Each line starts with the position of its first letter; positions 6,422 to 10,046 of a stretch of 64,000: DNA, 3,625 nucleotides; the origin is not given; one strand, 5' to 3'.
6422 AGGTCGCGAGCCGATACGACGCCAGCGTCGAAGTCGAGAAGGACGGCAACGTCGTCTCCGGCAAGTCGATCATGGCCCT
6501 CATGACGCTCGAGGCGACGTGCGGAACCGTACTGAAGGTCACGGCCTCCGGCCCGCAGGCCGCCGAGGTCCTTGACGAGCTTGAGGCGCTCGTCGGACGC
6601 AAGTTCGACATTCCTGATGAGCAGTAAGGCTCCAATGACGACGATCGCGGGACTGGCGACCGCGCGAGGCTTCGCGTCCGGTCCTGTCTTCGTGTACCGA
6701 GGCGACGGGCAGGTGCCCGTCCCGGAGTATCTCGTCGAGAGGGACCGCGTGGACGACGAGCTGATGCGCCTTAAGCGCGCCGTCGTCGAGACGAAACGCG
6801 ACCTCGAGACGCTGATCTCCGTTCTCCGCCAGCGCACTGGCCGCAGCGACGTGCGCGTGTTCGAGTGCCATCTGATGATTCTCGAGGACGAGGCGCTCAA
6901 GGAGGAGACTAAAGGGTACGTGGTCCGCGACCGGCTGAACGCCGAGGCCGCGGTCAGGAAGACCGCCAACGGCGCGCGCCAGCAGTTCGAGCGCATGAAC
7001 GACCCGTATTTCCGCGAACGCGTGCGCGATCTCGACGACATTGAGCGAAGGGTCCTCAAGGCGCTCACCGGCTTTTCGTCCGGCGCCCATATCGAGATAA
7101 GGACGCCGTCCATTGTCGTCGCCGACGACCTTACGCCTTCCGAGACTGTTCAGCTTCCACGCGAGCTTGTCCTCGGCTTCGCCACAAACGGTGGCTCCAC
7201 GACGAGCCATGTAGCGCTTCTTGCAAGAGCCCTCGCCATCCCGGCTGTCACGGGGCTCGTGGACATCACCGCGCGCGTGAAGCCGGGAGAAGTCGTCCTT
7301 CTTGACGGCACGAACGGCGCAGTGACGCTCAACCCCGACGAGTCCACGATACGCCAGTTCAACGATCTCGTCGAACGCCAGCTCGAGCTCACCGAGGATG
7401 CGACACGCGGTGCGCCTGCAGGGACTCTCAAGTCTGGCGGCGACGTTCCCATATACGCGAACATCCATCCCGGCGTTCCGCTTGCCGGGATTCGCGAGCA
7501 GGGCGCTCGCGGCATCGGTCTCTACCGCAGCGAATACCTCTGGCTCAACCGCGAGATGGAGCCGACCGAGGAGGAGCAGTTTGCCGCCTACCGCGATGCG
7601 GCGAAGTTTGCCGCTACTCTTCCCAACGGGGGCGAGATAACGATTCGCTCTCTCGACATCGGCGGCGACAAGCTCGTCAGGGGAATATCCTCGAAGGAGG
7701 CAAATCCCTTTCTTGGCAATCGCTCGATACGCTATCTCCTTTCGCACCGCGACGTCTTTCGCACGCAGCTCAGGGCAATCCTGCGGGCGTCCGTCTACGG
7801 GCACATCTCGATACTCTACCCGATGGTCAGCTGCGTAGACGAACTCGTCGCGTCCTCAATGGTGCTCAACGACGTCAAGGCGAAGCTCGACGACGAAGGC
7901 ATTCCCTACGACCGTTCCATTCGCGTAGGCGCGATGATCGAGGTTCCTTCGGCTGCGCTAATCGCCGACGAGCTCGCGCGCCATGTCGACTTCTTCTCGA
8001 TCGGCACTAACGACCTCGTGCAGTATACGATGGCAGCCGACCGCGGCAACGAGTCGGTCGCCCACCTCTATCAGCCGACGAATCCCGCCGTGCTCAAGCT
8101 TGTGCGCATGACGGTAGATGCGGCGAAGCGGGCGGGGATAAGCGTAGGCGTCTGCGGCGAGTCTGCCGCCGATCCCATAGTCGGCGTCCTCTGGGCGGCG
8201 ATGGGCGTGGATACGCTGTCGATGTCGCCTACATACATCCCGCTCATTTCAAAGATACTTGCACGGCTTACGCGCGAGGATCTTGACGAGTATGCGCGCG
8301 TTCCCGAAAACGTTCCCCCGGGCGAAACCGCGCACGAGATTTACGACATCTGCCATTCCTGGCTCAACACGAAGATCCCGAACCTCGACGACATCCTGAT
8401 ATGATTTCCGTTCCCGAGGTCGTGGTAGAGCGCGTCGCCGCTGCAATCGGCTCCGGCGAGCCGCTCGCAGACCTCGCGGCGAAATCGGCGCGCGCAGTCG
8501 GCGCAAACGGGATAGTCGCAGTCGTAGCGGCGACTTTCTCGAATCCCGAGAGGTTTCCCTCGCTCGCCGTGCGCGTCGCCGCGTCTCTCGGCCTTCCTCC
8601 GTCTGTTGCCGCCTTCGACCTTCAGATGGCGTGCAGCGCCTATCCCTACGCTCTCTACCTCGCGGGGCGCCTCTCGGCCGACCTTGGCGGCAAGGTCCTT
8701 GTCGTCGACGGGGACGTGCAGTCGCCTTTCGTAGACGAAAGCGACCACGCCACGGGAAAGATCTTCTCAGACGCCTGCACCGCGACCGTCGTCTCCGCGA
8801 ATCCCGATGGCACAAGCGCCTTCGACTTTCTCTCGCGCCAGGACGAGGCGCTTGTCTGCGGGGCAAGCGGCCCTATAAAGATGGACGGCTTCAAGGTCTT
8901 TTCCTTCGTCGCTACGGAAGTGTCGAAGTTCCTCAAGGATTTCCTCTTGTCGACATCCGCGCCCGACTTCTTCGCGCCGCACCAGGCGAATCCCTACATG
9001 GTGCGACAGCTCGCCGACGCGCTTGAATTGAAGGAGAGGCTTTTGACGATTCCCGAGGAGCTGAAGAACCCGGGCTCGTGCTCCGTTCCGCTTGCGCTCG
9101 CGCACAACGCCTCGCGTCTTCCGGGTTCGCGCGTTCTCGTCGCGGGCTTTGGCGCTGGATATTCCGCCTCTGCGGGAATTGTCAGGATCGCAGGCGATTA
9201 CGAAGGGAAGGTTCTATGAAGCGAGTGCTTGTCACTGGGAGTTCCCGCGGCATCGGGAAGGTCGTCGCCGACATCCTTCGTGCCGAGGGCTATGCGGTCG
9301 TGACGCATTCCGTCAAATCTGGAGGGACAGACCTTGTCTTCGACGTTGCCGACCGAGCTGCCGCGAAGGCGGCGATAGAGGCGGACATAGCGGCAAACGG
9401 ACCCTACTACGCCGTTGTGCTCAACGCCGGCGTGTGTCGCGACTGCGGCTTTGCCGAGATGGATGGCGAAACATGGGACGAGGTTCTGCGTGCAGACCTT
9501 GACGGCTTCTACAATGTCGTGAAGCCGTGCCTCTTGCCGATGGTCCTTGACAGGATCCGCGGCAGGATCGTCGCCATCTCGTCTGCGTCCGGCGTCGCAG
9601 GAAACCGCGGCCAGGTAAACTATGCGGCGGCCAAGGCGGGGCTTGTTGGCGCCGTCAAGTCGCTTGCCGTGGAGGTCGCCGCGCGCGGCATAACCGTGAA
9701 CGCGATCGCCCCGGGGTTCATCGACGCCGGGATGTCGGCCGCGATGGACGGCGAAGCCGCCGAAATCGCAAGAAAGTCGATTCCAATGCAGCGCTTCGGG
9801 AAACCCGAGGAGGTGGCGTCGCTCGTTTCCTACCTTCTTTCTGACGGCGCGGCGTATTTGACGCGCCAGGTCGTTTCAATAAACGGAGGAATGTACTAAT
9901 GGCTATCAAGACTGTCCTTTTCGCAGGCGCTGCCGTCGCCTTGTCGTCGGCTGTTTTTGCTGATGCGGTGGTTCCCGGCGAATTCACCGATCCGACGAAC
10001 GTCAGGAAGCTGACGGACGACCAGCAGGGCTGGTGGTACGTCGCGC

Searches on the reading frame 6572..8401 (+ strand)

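Call 63: search_protein_families(library=pfam, proteins=[window:6572-8401:+], max_evalue=0.001)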
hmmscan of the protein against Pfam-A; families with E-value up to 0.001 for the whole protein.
window:6572-8401:+ (610 aa): 3 families
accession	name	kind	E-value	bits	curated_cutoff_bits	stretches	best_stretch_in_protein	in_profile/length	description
PF02896.24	PEP-utilizers_C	-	8.9e-95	317.7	22.8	1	285-566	13-291/293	PEP-utilising enzyme, PEP-binding domain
PF05524.18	PEP-utilisers_N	-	5.3e-26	91.6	24.4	1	27-150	2-121/121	PEP-utilising enzyme, N-terminal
PF00391.29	PEP-utilizers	-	7e-20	70.8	23.1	1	178-249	3-72/72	PEP-utilising enzyme, mobile domain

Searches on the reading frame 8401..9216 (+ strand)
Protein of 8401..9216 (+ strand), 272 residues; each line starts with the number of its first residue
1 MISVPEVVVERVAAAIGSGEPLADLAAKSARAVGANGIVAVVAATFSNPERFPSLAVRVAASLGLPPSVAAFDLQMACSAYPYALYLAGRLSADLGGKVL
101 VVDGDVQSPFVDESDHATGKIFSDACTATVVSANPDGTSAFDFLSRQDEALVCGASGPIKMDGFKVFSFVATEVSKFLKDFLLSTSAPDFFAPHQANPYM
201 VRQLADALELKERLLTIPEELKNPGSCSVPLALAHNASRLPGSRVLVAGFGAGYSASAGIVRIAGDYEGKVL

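Call 63: search_protein_families(library=pfam, proteins=[window:8401-9216:+], max_evalue=0.001)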
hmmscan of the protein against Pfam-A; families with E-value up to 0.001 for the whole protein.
window:8401-9216:+ (272 aa): 2 families
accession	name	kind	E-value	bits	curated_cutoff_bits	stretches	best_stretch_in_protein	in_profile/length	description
PF08541.16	ACP_syn_III_C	-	2.1e-12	47.5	26.6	1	184-263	7-90/90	3-Oxoacyl-[acyl-carrier-protein (ACP)] synthase III C terminal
PF08545.16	ACP_syn_III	-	2.9e-12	46.7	24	1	72-137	1-68/80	3-Oxoacyl-[acyl-carrier-protein (ACP)] synthase III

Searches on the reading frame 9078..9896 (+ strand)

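Call 63: search_protein_families(library=pfam, proteins=[window:9078-9896:+], max_evalue=0.001)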
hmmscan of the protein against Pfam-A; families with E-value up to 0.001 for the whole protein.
window:9078-9896:+ (273 aa): 3 families
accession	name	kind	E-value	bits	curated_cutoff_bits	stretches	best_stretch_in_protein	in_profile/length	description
PF13561.12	adh_short_C2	-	2.3e-41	142.4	27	1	57-272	6-235/236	Enoyl-(Acyl carrier protein) reductase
PF00106.31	adh_short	-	6.6e-35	120.8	26.6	1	48-222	1-189/195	short chain dehydrogenase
PF08659.16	KR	-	2.6e-14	54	22.6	1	88-191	60-158/180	KR domain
